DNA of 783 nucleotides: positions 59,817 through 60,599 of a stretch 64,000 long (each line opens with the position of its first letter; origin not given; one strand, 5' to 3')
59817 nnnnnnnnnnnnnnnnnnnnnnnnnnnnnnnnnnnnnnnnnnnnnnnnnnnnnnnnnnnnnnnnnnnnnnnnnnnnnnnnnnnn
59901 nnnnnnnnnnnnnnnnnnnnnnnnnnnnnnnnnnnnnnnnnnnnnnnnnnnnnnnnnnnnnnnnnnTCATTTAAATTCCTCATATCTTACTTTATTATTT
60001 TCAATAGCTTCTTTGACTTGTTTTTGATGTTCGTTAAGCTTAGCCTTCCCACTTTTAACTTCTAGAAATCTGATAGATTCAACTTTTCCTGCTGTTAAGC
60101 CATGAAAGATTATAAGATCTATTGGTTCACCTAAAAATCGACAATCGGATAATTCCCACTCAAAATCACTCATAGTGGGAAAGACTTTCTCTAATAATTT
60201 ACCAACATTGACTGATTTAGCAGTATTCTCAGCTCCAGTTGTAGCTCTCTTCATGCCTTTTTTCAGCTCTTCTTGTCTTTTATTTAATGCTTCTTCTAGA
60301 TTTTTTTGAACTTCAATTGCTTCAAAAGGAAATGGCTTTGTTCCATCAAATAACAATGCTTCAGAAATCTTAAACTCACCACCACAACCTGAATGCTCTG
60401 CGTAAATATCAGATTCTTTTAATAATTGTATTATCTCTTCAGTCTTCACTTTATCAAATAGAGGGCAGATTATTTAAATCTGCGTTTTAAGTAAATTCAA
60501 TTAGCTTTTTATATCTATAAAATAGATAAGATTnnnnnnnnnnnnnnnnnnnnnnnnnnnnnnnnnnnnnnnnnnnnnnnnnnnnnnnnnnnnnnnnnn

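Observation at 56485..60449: Four-gene operon: active plus degenerate Holliday-junction-resolvase-like nucleases, a type IIG R-M fusion and an AbrB-like gene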

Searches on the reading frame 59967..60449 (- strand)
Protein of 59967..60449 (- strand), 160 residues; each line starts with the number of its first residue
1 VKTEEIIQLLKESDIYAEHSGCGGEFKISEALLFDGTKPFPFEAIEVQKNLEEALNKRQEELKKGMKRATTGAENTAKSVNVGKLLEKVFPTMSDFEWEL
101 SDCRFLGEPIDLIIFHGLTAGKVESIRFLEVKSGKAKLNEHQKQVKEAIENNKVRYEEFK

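Call 3: search_protein_families(library=pfam, proteins=[window:59967-60449:-], max_evalue=0.1)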
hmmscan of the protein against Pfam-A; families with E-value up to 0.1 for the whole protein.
window:59967-60449:- (160 aa): 3 families
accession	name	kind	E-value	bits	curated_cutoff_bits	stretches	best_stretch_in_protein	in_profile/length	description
PF10107.15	Endonuc_Holl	-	9.2e-28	97.5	23.8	1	51-159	48-157/159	Endonuclease related to archaeal Holliday junction resolvase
PF17235.7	STD1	-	0.017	15.2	25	1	2-30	129-156/208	STD1/MTH1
PF08774.17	VRR_NUC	-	0.027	15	23.8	1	111-157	66-110/116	VRR-NUC domain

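Call 4: search_protein_families(library=ncbifam, proteins=[window:59967-60449:-], max_evalue=0.1)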
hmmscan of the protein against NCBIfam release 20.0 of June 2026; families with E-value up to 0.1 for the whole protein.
window:59967-60449:- (160 aa): 0 families

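Call 5: search_protein_families(library=padloc, proteins=[window:59967-60449:-], max_evalue=0.1)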
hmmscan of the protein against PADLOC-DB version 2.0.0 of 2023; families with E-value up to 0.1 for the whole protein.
window:59967-60449:- (160 aa): 0 families

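Call 9: find_homologous_proteins(query=window:59967-60449:-)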
Query window:59967-60449:- (160 aa): 93 proteins with E <= 0.001 among 149 candidates.
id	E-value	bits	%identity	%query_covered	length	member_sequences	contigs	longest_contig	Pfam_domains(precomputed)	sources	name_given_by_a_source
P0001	4.1e-98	344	100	100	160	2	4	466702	PF10107.17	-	-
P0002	7.4e-89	314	90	100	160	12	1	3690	PF10107.17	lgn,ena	-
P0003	1.8e-87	309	89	100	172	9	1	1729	PF10107.17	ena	-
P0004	1.2e-86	306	87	100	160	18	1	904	PF10107.17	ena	-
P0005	3.5e-86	305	88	100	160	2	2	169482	PF10107.17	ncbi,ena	-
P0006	3.6e-85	302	86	100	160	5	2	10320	PF10107.17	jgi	jgi:predicted Holliday junction resolvase-like endonuclease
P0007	3.7e-85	302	85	100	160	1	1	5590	PF10107.17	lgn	-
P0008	1.0e-84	300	84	100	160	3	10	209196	PF10107.17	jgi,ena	-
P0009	1.9e-84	299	85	100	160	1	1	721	PF10107.17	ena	-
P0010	4.9e-84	298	86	100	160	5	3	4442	PF10107.17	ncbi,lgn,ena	-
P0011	1.1e-83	297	84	100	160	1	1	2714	PF10107.17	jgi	jgi:predicted Holliday junction resolvase-like endonuclease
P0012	1.4e-83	296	84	100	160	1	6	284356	PF10107.17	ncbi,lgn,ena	ncbi:MAG: Holliday junction resolvase-like protein [Nanoarchaeota archaeon]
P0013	1.4e-82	293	84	100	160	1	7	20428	PF10107.17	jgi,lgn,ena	-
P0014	1.7e-82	293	85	100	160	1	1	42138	PF10107.17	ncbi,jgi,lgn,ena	-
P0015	6.1e-82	291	84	100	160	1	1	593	PF10107.17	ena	-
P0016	1.8e-81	290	83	100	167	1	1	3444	PF10107.17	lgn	-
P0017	1.9e-81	290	83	99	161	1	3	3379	PF10107.17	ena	-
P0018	2.3e-81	289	83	100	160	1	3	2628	PF10107.17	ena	-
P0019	2.9e-81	289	83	100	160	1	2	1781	PF10107.17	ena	-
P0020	3.8e-81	289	81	100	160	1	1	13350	PF10107.17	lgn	-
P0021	3.9e-81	289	81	100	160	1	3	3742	PF10107.17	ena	-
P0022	4.1e-79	282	82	99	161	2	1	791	PF10107.17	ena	-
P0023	9.3e-79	281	81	100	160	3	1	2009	PF10107.17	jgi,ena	-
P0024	3.5e-78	279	78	100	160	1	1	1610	PF10107.17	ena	-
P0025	9.6e-74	265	75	99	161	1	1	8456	PF10107.17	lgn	-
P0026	1.3e-73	264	76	100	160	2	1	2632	PF10107.17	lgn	-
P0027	1.5e-72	261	74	99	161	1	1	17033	PF10107.17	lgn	-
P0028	2.3e-71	257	72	99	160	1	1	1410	PF10107.17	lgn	-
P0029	1.1e-66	242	69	99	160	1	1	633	PF10107.17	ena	-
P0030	2.5e-62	227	66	100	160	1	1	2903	PF10107.17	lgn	-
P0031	6.9e-62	226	64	100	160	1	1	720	PF10107.17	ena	-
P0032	4.0e-61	224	84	78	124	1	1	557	PF10107.17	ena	-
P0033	5.9e-57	210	63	100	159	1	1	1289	PF10107.17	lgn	-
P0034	9.3e-57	209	64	100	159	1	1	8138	PF10107.17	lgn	-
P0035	7.6e-56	206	64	100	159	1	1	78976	PF10107.17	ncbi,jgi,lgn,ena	-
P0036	8.6e-56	206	61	100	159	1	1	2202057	PF10107.17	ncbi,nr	ncbi:MAG: hypothetical protein IAX21_07365 [Candidatus Bathyarchaeota archaeon]|nr:MAG: hypothetical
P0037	9.2e-56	206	58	99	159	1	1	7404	PF10107.17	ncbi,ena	-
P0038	1.0e-55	206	63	100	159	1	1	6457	PF10107.17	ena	-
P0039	1.6e-55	205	63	97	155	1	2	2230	PF10107.17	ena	-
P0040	2.5e-55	205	61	100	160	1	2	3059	PF10107.17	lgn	-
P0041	7.2e-55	203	63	100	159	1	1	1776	PF10107.17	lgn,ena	-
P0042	1.0e-54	203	61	100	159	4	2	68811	PF10107.17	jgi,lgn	-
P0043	1.5e-54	202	62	99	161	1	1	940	PF10107.17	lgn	-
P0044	1.7e-54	202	61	100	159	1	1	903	PF10107.17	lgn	-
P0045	1.9e-54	202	61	100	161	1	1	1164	PF10107.17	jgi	jgi:predicted Holliday junction resolvase-like endonuclease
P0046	4.2e-54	201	61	100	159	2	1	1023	PF10107.17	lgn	-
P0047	4.6e-54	201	61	99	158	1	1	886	PF10107.17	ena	-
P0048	5.8e-54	200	62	98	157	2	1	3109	PF10107.17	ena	-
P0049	7.6e-54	200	60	100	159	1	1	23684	PF10107.17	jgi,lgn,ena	-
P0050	1.1e-53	199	61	100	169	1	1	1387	PF10107.17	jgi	jgi:predicted Holliday junction resolvase-like endonuclease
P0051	1.5e-53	199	60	99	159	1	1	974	PF10107.17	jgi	jgi:predicted Holliday junction resolvase-like endonuclease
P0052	4.1e-53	198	60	100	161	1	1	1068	PF10107.17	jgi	jgi:predicted Holliday junction resolvase-like endonuclease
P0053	4.4e-53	197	59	99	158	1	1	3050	PF10107.17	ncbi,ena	-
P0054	9.3e-53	196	57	99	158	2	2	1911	PF10107.17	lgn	-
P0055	9.6e-53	196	58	100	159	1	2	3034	PF10107.17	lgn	-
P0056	1.0e-52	196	59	100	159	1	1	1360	PF10107.17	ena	-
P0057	1.0e-52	196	60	99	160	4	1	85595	PF10107.17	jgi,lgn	jgi:predicted Holliday junction resolvase-like endonuclease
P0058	1.3e-52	196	59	100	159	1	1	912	PF10107.17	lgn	-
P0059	1.6e-52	196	59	100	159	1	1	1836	PF10107.17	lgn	-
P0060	1.6e-52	196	60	100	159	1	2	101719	PF10107.17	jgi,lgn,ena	-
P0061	2.0e-52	195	60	99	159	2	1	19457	PF10107.17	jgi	-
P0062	2.6e-52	195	60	100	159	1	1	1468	PF10107.17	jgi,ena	-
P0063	3.5e-52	195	59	100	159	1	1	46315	PF10107.17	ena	-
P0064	3.6e-52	194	59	100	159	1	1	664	PF10107.17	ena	-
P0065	6.5e-52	194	58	100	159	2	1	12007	PF10107.17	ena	-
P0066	4.3e-51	191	56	100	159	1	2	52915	PF10107.17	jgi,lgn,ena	-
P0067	4.5e-51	191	59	100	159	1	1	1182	PF10107.17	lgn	-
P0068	1.5e-50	189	56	100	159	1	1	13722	PF10107.17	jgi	-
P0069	4.5e-50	188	59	100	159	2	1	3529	PF10107.17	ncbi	-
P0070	5.7e-50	187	61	92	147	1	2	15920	PF10107.17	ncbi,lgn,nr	ncbi:MAG: hypothetical protein NUK62_08525 [Tenericutes bacterium]|nr:hypothetical protein [Mycoplas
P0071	7.6e-50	187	58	98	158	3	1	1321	PF10107.17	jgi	-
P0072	1.8e-49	186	53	100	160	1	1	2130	PF10107.17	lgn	-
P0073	2.4e-49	185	56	100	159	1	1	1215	PF10107.17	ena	-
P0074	2.6e-49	185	56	98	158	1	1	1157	PF10107.17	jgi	jgi:predicted Holliday junction resolvase-like endonuclease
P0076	9.3e-49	183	55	94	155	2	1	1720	PF10107.17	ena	-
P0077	1.4e-48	183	58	99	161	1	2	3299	PF10107.17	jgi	jgi:predicted Holliday junction resolvase-like endonuclease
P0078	3.5e-48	182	54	97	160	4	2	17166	PF10107.17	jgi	-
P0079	4.1e-48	181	56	98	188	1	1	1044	PF10107.17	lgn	-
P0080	2.6e-46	176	53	99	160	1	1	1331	PF10107.17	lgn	-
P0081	5.0e-46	175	53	99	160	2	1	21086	PF10107.17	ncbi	-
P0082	1.4e-45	173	82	60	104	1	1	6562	PF10107.17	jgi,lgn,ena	-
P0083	1.8e-45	173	54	98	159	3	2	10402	PF10107.17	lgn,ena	-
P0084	1.7e-44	170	52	100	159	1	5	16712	PF10107.17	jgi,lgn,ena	jgi:predicted Holliday junction resolvase-like endonuclease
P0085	1.1e-39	154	51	83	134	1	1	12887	PF10107.17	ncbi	-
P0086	3.2e-38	149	49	100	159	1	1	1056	PF10107.17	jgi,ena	-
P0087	3.8e-38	149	48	97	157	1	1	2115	PF10107.17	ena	-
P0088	8.1e-37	145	46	94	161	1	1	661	PF10107.17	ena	-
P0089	2.4e-34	137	45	97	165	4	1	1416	PF10107.17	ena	-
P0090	2.7e-33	133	43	94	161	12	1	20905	PF10107.17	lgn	-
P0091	2.1e-31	127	43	94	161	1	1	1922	PF10107.17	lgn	-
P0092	3.8e-31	126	42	94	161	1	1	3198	PF10107.17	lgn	-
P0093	8.2e-31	125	42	94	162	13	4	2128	PF10107.17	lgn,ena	-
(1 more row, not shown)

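Call 13: find_related_loci(query=A1, collection=genome_contigs, flank=8000)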
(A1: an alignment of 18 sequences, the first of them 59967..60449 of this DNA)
Query A1 (160 aa) in genome_contigs; peptide patterns used: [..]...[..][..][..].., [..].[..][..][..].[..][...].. (x = any residue, [..] = any of these).
75 stretches matched a pattern; 44 encode a relative of the query (tblastn E <= 1e-3); 44 distinct loci.
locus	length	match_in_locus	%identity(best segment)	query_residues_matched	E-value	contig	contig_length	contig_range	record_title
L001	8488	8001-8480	88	1-160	9e-95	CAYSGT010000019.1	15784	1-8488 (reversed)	MAG TPA_asm: Candidatus Woesearchaeota archaeon isolate SRP050083_co2_415 genome assembly, contig: NODE_2682_length_1578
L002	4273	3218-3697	89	1-160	5e-94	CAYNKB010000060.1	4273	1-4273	MAG TPA_asm: Candidatus Woesearchaeota archaeon isolate SRP050083_co1_132 genome assembly, contig: NODE_13536_length_427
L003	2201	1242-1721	86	1-160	2e-96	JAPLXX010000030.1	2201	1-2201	MAG: Candidatus Pacearchaeota archaeon isolate LacPavin_0920_SED2_MAG_35_12 LacPavin_0920_SED2_scaffold_1121362, whole g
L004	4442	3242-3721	86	1-160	2e-91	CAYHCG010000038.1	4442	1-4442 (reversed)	MAG TPA_asm: Candidatus Woesearchaeota archaeon isolate ERP119705_co10_239 genome assembly, contig: NODE_15105_length_44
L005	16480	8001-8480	84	1-160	1e-90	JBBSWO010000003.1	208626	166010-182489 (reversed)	MAG: Nanoarchaeota archaeon isolate H41-bin116_1 H41_bin116_1_000000000003, whole genome shotgun sequence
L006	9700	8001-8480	85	1-160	2e-89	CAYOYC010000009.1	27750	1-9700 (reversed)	MAG TPA_asm: Candidatus Woesearchaeota archaeon isolate SRP178699_co1_624 genome assembly, contig: NODE_1874_length_2775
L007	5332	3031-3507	65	1-160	4e-65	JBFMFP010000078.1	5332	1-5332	MAG: Nanoarchaeota archaeon isolate MAG274 MAG274_81, whole genome shotgun sequence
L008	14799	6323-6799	65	1-160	3e-62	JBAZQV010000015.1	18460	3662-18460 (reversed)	MAG: Candidatus Aenigmatarchaeota archaeon isolate SO_2017_SWC_7 scaffold_2552_c1_LP-4_2017, whole genome shotgun sequen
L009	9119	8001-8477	61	1-160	9e-62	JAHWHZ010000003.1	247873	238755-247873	MAG: Candidatus Woesearchaeota archaeon isolate Yap200.bin2.134 contig_69, whole genome shotgun sequence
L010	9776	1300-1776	61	1-160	1e-60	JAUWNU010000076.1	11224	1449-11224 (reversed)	MAG: Methanomassiliicoccales archaeon isolate CSMAG_2432 CSMAG_2432_k141_815424_length_11224_cov_11.9261, whole genome s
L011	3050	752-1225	58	1-159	6e-59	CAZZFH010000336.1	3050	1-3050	MAG TPA_asm: uncultured Candidatus Bathyarchaeia archaeon isolate SRP178699_co2_149 genome assembly, contig: NODE_46656_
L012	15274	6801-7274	58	1-159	4e-58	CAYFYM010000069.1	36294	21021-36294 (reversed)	MAG TPA_asm: uncultured Candidatus Bathyarchaeia archaeon isolate ERP108616_co1_60 genome assembly, contig: k119_583672,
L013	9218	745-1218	59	2-160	5e-58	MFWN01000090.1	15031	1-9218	MAG: Candidatus Pacearchaeota archaeon RBG_13_36_9 RBG_13_scaffold_8936, whole genome shotgun sequence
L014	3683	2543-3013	60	3-160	2e-57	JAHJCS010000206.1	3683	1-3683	MAG: Nanoarchaeota archaeon isolate Modern_marine.mb.317 Modern_marine.mb.317_k141_2015116, whole genome shotgun sequenc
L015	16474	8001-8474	56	1-159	8e-57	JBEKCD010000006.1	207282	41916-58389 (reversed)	MAG: Candidatus Bathyarchaeia archaeon isolate SPRUCE 151 SPRUCE_151_6, whole genome shotgun sequence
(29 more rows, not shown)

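Call 19: find_encoding_contigs(protein=window:59967-60449:-, flank=10000, max_places=6)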
Protein window:59967-60449:- (160 aa): 6 contigs read that carry it; 3 places shown.
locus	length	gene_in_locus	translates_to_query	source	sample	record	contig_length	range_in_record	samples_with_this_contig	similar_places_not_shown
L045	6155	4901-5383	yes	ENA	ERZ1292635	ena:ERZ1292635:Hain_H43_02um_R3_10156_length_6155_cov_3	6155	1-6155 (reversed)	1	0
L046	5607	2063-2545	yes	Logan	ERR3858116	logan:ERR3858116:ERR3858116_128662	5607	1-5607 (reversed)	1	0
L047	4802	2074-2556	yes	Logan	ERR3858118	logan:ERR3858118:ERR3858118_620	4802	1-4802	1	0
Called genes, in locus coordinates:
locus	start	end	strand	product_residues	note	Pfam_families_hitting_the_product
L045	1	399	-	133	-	?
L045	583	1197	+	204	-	-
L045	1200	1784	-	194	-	PF14512:TM1586_NiRdase (faint), PF00881:Nitroreductase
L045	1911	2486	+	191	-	PF04252:SFM1-like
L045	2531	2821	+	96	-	-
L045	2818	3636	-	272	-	-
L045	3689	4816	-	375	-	PF01702:TGT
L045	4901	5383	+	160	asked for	PF10107:Endonuc_Holl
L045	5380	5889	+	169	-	PF10107:Endonuc_Holl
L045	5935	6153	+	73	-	?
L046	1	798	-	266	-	?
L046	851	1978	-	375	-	PF01702:TGT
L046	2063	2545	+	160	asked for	PF10107:Endonuc_Holl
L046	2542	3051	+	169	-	PF10107:Endonuc_Holl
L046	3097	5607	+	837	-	?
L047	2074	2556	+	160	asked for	PF10107:Endonuc_Holl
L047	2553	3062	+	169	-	PF10107:Endonuc_Holl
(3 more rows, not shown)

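Call 25: search_solved_structures(query=A1, max_evalue=10, show_alignments=2)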
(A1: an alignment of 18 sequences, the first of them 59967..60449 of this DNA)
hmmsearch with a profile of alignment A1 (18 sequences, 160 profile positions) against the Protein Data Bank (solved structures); distinct sequences matched with E-value up to 10: 4.
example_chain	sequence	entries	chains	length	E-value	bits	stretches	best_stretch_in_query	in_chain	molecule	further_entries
9wh1_A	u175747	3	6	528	0.084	16.1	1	97-124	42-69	Anti-bacteriophage protein A/HamA C-terminal domain-containing protein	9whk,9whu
2wvn_A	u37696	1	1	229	0.42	13.8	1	53-96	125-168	SMALL S PROTEIN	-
2wvq_A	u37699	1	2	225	0.48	13.6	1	53-96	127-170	SMALL S PROTEIN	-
2wvo_A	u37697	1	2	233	0.54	13.5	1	53-98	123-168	SMALL S PROTEIN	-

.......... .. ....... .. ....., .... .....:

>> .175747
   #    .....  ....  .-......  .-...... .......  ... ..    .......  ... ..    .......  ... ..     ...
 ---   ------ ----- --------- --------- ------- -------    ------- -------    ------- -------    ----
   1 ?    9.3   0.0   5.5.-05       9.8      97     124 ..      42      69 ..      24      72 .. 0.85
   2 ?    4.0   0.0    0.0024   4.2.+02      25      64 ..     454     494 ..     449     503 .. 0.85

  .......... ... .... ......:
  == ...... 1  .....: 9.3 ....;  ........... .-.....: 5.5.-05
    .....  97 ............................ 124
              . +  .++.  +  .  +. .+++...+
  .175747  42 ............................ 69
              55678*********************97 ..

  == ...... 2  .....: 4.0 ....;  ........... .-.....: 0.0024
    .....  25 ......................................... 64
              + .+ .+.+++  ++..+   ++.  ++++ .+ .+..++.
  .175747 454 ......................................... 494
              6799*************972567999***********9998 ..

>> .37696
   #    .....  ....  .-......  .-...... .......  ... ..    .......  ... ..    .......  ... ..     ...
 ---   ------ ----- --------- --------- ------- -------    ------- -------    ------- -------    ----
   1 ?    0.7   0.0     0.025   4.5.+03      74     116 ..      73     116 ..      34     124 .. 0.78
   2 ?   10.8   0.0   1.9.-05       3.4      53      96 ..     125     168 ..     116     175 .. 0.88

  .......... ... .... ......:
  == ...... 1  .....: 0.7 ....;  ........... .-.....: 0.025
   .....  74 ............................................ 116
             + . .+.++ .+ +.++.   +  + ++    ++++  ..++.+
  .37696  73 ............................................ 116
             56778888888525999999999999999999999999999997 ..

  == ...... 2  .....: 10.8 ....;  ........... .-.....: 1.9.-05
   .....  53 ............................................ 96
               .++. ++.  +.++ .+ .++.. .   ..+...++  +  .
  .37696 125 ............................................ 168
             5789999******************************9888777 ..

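Call 35: predict_structure(alignment_id=A1)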
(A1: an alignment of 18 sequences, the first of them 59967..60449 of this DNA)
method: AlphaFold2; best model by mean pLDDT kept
length: 160 residues; sequences in the alignment: 18
mean_pLDDT: 65.6   pTM: 0.32
mean pLDDT of the five models: 65.6, 60.6, 58.2, 58.0, 57.4
residues with pLDDT >= 90: 5; 70-90: 59; 50-70: 72; < 50: 24
segments of 3 or more residues with pLDDT < 50: 92-101, 105-109, 156-160
pLDDT, mean of each block of 10 residues (from residue 1): 86 85 79 80 82 87 71 53 51 44 48 56 59 59 65 47
secondary structure, 60 per line:
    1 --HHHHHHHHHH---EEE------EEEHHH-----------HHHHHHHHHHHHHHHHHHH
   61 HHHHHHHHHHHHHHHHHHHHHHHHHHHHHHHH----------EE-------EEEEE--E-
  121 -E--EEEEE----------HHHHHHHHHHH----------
elements in order: H3-12 E16-18 E25-27 H42-92 E112-116 E125-129 H140-150

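Call 36: search_protein_families(library=pfam, alignment_id=A3, max_evalue=0.00001)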
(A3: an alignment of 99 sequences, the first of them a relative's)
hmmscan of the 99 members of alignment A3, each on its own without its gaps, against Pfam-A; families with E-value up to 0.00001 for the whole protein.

A. member 1, L001:7143-7427:+ (95 aa): 1 family
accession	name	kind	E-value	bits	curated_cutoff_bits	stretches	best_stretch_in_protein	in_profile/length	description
PF04480.18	DUF559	-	2.5e-07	31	20.6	0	1-31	41-70/109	Protein of unknown function (DUF559)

B. families by the number of members that match (of 99 scanned): 72 families (the first 25 are shown)
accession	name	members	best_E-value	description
PF01555.25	N6_N4_Mtase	3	8e-59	DNA methylase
PF05369.18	MtmB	2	8.6e-69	Monomethylamine methyltransferase MtmB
PF12705.13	PDDEXK_1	2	1.5e-30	PD-(D/E)XK nuclease superfamily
PF14281.12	PDDEXK_4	2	1e-08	PD-(D/E)XK nuclease superfamily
PF04480.18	DUF559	2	1.2e-07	Protein of unknown function (DUF559)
PF01978.25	TrmB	2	6e-07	Sugar-specific transcriptional regulator TrmB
PF14072.11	DndB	1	5.3e-133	DNA-sulfur modification-associated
PF09848.15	SLFN-g3_helicase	1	3.1e-103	Schlafen group 3, DNA/RNA helicase domain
PF00145.23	DNA_methylase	1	3.2e-75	C-5 cytosine-specific DNA methylase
PF05048.19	NosD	1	3.7e-71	Periplasmic copper-binding protein (NosD)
PF09195.17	Endonuc-BglII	1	7.5e-47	Restriction endonuclease BglII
PF13229.12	Beta_helix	1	2.9e-46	Right handed beta helix region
PF17767.7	NAPRTase_N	1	3.7e-38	Nicotinate phosphoribosyltransferase (NAPRTase) N-terminal domain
PF07992.20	Pyr_redox_2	1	1.5e-35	Pyridine nucleotide-disulphide oxidoreductase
PF00009.33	GTP_EFTU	1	2.5e-34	Elongation factor Tu GTP binding domain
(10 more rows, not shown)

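Call 37: search_protein_families(library=padloc, alignment_id=A3, max_evalue=0.00001)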
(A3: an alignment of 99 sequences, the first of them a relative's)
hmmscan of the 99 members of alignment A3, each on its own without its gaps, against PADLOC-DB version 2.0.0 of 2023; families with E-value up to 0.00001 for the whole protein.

A. member 1, L001:7143-7427:+ (95 aa): 0 families

B. families by the number of members that match (of 99 scanned): 341 families (the first 25 are shown)
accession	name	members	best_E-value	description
PDLC03638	MTase_III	3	5.8e-282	Type III methyltransferase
PDLC03371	MTase_II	3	9.2e-99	Type II methyltransferase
PDLC03216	MTase_II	3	7.4e-74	Type II methyltransferase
PDLC03738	oMTase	3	3.4e-69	orphan methyltransferase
PDLC03635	MTase_III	3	1.8e-59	Type III methyltransferase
PDLC03636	MTase_III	3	2e-53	Type III methyltransferase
PDLC03387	MTase_II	3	5.9e-50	Type II methyltransferase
PDLC03279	MTase_II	3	1.1e-47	Type II methyltransferase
PDLC03299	MTase_II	3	1e-43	Type II methyltransferase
PDLC03644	MTase_III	3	6.3e-43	Type III methyltransferase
PDLC03353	MTase_II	3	9.3e-41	Type II methyltransferase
PDLC03354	MTase_II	3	4e-37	Type II methyltransferase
PDLC03350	MTase_II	3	5.1e-37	Type II methyltransferase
PDLC03633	MTase_III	3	1.2e-32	Type III methyltransferase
PDLC03339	MTase_II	3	3.4e-31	Type II methyltransferase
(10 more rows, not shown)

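Call 38: find_encoding_contigs(protein=P0005, flank=7000, max_places=2)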
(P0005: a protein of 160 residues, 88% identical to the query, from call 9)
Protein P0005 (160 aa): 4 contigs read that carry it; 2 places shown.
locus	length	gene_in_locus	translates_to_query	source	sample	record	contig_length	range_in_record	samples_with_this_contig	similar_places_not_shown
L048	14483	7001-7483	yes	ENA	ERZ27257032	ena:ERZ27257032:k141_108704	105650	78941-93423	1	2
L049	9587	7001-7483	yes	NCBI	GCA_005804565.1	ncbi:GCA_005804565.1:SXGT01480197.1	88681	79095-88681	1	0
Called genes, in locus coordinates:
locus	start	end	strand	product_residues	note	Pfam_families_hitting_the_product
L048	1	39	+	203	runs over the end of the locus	PF01336:tRNA_anti-codon (weak), PF08784:RPA_C (weak)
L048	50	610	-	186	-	-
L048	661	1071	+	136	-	PF01873:eIF-5_eIF-2B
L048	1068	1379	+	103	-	-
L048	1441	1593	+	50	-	PF18930:DUF5679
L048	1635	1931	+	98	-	PF04242:DUF424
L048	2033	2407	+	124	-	PF01176:eIF-1a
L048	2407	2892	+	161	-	PF21800:KH_KRR1_2nd, PF22891:KH_PNO1_2nd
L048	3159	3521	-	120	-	-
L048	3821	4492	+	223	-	PF07885:Ion_trans_2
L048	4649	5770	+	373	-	PF02540:NAD_synthase (weak), PF03054:tRNA_Me_trans, PF20259:tRNA_Me_trans_M, PF20258:tRNA_Me_trans_C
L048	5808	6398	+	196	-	PF00881:Nitroreductase, PF14512:TM1586_NiRdase, PF00881:Nitroreductase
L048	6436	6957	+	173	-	PF04233:Phage_Mu_F (weak)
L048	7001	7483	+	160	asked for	PF10107:Endonuc_Holl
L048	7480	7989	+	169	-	PF10107:Endonuc_Holl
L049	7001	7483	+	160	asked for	PF10107:Endonuc_Holl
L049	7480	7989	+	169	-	PF10107:Endonuc_Holl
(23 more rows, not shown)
